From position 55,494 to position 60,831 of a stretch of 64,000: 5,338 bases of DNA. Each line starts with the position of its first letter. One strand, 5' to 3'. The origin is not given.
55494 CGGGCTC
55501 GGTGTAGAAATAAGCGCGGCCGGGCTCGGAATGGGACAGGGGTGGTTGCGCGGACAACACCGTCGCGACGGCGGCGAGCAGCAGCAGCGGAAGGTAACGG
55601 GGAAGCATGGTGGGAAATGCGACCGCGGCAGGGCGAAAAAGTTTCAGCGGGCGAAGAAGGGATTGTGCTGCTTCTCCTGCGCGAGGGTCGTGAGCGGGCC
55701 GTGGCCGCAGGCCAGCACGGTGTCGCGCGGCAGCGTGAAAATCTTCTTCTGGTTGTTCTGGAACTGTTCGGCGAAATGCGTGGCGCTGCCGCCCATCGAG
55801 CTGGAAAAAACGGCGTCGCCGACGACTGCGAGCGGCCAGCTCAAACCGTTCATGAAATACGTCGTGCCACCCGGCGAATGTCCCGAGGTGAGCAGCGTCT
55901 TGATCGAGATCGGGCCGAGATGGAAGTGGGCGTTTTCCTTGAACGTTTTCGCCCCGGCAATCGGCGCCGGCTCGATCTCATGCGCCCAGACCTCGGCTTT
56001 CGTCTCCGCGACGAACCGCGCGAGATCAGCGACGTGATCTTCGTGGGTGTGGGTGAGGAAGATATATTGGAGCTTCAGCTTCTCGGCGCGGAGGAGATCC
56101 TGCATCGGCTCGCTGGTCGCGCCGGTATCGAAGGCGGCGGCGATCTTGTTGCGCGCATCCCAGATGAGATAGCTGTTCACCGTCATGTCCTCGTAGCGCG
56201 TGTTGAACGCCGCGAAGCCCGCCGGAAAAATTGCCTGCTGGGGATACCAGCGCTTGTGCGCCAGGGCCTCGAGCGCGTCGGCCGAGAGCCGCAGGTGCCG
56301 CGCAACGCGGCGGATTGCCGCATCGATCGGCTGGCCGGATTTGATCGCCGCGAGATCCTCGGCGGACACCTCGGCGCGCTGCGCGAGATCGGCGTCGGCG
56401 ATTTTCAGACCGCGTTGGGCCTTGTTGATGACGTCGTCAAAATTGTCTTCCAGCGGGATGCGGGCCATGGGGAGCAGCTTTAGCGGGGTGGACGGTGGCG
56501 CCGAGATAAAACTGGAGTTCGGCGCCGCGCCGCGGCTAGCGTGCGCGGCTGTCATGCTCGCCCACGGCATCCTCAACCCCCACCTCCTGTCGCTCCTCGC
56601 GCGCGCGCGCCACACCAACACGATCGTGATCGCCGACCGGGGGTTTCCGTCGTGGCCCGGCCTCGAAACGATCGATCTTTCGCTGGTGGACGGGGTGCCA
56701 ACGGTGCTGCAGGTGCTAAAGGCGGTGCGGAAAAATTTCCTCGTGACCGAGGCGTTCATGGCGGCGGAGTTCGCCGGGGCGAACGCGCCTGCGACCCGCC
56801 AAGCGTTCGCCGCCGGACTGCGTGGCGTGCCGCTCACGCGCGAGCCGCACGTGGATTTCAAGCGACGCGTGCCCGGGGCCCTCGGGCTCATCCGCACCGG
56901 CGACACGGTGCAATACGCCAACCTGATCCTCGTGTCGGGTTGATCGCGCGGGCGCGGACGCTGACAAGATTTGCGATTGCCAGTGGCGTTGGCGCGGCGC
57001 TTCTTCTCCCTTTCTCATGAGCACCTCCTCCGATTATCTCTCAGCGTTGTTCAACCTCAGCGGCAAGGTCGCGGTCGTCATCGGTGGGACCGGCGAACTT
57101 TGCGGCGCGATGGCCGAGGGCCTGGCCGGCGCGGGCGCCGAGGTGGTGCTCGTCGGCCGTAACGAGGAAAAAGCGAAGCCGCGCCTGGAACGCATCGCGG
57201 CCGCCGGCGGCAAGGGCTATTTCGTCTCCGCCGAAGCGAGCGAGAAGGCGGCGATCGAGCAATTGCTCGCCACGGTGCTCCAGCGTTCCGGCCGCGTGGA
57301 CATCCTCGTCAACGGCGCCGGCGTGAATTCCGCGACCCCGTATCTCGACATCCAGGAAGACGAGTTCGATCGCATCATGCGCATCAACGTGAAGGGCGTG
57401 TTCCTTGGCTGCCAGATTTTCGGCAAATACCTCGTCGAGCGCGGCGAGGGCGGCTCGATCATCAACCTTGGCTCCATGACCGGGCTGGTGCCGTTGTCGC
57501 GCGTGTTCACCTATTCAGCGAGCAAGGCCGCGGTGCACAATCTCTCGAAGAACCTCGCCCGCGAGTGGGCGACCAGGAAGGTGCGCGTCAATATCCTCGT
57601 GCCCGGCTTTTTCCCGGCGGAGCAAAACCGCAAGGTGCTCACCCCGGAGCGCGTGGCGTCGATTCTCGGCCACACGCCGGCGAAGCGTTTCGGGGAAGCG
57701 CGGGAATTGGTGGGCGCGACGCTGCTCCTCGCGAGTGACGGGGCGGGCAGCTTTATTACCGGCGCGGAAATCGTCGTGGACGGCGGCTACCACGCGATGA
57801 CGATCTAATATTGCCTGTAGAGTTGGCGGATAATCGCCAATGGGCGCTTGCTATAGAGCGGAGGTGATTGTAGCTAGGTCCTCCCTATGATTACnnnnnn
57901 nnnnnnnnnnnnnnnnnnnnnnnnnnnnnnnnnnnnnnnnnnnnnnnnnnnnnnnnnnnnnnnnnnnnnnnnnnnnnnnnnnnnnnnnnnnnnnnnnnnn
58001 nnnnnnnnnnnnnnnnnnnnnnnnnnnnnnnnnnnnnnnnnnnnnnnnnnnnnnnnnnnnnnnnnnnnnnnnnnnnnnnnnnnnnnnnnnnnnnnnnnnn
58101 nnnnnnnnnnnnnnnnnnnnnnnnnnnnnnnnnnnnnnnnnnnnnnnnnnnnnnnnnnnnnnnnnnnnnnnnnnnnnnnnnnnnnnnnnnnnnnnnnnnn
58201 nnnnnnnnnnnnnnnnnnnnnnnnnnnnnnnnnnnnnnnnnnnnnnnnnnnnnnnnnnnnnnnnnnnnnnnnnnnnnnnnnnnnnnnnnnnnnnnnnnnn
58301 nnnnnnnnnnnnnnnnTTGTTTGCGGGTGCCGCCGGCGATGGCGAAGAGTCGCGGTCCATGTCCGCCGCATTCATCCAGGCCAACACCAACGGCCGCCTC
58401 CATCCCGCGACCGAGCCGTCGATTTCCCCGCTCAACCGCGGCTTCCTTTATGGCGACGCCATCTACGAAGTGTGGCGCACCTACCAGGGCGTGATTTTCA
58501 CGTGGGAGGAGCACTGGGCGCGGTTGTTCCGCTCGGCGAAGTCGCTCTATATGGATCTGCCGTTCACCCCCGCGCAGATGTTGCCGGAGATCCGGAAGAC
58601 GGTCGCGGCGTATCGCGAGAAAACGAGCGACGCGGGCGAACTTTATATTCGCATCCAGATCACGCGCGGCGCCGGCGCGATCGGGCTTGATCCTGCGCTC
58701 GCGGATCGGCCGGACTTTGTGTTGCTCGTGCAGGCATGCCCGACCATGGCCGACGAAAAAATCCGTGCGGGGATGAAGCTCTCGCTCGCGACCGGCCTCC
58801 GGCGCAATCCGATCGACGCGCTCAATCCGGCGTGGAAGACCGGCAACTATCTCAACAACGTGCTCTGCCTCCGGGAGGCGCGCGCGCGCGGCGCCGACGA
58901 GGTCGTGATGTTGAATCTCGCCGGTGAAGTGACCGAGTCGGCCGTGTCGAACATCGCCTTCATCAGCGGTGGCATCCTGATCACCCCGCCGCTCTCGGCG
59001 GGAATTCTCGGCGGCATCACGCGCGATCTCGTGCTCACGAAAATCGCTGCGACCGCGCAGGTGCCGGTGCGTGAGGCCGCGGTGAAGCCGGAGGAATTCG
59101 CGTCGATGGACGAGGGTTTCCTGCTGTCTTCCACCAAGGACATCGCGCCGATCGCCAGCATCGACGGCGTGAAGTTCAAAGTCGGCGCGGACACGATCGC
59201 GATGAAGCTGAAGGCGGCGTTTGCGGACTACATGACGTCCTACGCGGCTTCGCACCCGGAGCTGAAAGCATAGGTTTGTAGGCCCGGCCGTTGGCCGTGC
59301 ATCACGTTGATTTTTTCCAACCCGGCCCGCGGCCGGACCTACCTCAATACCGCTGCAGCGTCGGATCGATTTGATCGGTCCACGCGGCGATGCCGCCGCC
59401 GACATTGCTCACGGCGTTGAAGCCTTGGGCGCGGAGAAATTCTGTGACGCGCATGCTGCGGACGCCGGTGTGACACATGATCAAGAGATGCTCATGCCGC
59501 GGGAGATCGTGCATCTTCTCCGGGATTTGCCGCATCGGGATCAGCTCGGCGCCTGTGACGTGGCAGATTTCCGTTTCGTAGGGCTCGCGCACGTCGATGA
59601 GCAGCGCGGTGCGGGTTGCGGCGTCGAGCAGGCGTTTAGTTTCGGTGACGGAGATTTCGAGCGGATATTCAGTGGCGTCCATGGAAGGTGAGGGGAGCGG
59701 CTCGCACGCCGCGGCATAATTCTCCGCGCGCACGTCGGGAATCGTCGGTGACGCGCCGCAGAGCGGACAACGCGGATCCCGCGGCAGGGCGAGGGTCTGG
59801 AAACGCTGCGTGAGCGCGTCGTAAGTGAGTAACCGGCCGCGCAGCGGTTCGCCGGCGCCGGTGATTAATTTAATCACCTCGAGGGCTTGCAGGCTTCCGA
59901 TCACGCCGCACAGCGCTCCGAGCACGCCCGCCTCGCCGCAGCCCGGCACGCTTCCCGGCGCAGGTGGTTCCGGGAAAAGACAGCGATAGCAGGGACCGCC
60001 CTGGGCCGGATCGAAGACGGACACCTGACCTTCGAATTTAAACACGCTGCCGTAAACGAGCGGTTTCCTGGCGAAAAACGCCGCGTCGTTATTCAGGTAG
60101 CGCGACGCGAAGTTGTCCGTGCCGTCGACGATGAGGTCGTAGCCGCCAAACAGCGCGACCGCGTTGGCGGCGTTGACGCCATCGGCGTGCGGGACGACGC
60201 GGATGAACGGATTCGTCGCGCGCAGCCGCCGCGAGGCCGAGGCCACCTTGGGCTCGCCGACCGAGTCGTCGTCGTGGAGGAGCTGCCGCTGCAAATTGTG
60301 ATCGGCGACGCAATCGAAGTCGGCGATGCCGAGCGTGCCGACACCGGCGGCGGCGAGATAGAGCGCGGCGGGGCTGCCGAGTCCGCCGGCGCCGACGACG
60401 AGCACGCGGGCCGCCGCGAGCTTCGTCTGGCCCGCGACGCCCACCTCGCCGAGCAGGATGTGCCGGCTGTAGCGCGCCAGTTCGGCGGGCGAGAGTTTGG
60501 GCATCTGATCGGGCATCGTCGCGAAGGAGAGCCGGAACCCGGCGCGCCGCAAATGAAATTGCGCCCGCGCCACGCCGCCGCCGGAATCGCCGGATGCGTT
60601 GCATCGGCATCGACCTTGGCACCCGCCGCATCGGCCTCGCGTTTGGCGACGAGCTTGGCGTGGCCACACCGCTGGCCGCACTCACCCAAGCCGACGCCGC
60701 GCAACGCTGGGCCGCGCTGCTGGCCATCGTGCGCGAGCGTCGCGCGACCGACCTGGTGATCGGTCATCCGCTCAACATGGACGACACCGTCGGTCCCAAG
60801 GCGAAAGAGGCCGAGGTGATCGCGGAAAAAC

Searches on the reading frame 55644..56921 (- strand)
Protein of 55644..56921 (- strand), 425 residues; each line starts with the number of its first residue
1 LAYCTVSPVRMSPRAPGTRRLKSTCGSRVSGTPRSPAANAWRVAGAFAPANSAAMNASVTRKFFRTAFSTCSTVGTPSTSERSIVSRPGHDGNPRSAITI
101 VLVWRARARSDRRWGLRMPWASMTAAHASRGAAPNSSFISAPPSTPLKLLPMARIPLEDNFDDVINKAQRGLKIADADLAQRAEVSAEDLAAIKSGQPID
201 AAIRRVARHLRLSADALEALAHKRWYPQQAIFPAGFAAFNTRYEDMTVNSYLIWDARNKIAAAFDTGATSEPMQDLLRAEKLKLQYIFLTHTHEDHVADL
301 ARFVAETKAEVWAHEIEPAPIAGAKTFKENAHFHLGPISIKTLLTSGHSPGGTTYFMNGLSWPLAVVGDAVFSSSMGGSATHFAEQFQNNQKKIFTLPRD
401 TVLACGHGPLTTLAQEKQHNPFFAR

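Call 55: search_protein_families(library=pfam, proteins=[window:55644-56921:-], max_evalue=0.0001)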
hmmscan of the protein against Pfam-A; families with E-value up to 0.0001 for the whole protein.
window:55644-56921:- (425 aa): 1 family
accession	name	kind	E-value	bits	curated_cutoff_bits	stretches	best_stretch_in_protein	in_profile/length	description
PF00753.33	Lactamase_B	-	6.6e-12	46.2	22.7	1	247-341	5-123/196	Metallo-beta-lactamase superfamily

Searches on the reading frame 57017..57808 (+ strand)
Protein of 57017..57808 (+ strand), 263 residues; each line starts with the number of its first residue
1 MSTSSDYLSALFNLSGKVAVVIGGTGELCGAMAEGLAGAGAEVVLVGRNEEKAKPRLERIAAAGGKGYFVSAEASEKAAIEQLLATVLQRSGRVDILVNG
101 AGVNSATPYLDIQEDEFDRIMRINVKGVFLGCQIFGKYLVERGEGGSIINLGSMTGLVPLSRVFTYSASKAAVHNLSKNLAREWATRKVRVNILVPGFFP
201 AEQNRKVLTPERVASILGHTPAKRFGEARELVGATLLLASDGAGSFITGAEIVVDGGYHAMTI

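Call 75: search_protein_families(library=pfam, proteins=[window:57017-57808:+], max_evalue=0.00001)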
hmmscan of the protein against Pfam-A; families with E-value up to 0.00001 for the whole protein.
window:57017-57808:+ (263 aa): 3 families
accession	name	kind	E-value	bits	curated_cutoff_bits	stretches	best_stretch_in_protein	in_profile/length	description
PF13561.12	adh_short_C2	-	3.3e-52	177.9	27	1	31-259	11-236/236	Enoyl-(Acyl carrier protein) reductase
PF00106.31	adh_short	-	3.1e-49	167.5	26.6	1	17-207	1-190/195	short chain dehydrogenase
PF08659.16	KR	-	2.1e-11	44.5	22.6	1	20-179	4-162/180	KR domain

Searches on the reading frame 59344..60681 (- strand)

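Call 75: search_protein_families(library=pfam, proteins=[window:59344-60681:-], max_evalue=0.00001)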
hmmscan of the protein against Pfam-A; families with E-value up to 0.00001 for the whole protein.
window:59344-60681:- (445 aa): 2 families
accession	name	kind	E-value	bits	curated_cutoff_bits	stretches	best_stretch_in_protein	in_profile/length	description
PF00899.27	ThiF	-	6.2e-79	264.9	28.1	1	71-306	1-237/238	ThiF family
PF00581.25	Rhodanese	-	4.4e-14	53.2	22.2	1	346-436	3-101/102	Rhodanese-like domain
